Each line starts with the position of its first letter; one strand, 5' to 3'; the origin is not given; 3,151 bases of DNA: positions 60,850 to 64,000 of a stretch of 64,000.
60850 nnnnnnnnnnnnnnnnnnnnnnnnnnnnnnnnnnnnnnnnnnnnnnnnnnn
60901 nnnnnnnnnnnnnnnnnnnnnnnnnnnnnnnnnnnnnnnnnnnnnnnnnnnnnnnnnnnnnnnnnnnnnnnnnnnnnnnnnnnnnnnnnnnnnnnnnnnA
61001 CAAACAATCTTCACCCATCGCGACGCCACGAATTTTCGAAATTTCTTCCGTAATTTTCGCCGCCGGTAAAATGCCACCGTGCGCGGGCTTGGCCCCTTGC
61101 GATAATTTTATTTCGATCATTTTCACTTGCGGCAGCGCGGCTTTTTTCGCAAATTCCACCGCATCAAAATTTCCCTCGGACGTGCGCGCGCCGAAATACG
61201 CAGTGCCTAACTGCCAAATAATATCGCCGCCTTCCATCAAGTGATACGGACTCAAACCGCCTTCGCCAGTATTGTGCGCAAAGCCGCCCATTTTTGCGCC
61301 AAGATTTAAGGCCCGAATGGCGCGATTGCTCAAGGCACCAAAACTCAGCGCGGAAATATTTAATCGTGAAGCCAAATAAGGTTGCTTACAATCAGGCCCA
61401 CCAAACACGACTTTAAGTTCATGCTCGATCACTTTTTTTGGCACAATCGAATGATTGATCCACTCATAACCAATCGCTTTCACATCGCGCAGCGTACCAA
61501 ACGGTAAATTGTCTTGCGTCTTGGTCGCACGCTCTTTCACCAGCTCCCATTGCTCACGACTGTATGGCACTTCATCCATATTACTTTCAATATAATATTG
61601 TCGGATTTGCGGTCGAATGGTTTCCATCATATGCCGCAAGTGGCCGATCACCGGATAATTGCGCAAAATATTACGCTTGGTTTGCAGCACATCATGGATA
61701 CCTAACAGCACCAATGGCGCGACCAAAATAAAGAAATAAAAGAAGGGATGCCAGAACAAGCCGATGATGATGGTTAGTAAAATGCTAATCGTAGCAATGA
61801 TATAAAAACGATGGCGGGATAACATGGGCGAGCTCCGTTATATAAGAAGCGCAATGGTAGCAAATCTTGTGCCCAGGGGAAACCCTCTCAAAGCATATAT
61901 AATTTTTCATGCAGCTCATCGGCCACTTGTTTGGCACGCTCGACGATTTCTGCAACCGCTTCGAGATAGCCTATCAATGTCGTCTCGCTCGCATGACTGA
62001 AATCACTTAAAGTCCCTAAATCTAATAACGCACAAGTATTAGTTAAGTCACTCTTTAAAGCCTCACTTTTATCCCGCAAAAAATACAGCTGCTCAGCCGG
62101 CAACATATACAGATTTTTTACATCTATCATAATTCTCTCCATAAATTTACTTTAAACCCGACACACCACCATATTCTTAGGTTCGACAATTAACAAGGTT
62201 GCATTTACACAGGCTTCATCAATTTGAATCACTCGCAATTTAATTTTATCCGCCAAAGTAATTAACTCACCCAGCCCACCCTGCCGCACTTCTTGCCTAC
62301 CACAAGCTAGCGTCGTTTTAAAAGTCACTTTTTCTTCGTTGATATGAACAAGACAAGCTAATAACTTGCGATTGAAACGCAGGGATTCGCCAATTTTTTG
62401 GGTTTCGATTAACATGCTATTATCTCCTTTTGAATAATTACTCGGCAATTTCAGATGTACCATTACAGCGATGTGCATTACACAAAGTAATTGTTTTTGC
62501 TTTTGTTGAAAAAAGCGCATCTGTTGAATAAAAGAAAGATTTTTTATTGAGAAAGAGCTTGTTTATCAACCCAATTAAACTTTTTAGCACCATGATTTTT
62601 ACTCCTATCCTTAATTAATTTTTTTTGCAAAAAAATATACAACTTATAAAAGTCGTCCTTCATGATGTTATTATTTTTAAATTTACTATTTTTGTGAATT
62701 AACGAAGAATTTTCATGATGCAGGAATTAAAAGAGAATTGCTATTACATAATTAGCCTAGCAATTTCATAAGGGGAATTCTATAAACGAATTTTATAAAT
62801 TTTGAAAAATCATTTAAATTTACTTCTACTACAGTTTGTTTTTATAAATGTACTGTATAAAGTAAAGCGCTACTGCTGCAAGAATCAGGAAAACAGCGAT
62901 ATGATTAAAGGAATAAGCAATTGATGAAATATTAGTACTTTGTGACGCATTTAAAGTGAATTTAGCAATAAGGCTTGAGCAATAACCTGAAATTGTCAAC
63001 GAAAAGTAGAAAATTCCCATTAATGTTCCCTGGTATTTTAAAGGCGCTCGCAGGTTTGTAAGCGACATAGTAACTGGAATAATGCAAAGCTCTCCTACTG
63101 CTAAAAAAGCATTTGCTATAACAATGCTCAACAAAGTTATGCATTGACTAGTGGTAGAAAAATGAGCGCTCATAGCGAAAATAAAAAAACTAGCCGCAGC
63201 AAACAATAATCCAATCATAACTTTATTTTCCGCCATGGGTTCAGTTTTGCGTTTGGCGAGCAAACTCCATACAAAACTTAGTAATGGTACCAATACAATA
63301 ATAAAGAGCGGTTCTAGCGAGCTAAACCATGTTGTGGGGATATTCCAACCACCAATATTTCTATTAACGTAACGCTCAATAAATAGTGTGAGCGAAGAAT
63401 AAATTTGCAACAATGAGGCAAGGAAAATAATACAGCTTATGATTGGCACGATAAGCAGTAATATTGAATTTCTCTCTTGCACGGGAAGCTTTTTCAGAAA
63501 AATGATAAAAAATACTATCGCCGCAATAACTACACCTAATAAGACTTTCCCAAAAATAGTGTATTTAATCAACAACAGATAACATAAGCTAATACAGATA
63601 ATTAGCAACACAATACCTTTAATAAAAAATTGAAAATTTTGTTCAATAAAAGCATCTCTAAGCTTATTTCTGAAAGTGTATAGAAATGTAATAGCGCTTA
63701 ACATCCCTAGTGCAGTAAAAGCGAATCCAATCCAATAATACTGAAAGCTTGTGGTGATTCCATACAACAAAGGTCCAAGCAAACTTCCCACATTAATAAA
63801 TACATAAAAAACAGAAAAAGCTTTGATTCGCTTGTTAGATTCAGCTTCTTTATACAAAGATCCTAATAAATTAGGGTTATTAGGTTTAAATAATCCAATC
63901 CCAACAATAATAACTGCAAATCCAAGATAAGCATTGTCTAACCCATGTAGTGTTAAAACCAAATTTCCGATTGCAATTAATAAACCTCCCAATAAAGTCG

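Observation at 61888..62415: CsrA-like protein with a duplicated beta-core, translationally linked to a small helical partner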

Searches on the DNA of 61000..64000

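Call 67: search_rna_families(source=window, start=61000, end=64000, threshold=evalue, max_evalue=1)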
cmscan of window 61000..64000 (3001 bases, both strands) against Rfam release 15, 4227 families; matches with E-value up to 1: 1.
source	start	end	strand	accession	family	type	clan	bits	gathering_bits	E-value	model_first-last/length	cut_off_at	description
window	61760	61801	+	RF01152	sR1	Gene; snRNA; snoRNA; CD-box;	-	15.3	45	0.88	1-57/57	no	Small nucleolar RNA sR1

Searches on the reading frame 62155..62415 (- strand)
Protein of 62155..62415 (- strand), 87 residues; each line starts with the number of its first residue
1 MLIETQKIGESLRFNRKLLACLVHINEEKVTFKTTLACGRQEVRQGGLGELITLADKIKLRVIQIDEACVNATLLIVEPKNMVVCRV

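Call 5: search_protein_families(library=pfam, proteins=[window:62155-62415:-], max_evalue=10)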
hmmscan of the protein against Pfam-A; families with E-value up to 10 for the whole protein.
seq(87 aa): 1 family
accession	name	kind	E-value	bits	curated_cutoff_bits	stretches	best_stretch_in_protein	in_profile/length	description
PF02599.21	CsrA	-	0.0027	18.1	27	1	49-86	9-44/53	Global regulator protein family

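Call 6: search_protein_families(library=ncbifam, proteins=[window:62155-62415:-], max_evalue=10)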
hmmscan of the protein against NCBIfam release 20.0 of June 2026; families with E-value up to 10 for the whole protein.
seq(87 aa): 2 families
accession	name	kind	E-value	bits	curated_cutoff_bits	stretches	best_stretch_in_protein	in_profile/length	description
TIGR00202.1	csrA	equivalog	0.0013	18.8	70.1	2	49-86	9-44/69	carbon storage regulator CsrA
NF002469.0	PRK01712.1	equivalog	0.0018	18.2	73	2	48-86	8-44/65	carbon storage regulator CsrA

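Call 7: search_solved_structures(query=window:62155-62415:-, max_evalue=10, show_alignments=3)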
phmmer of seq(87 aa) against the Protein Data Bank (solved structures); distinct sequences matched with E-value up to 10: 0.
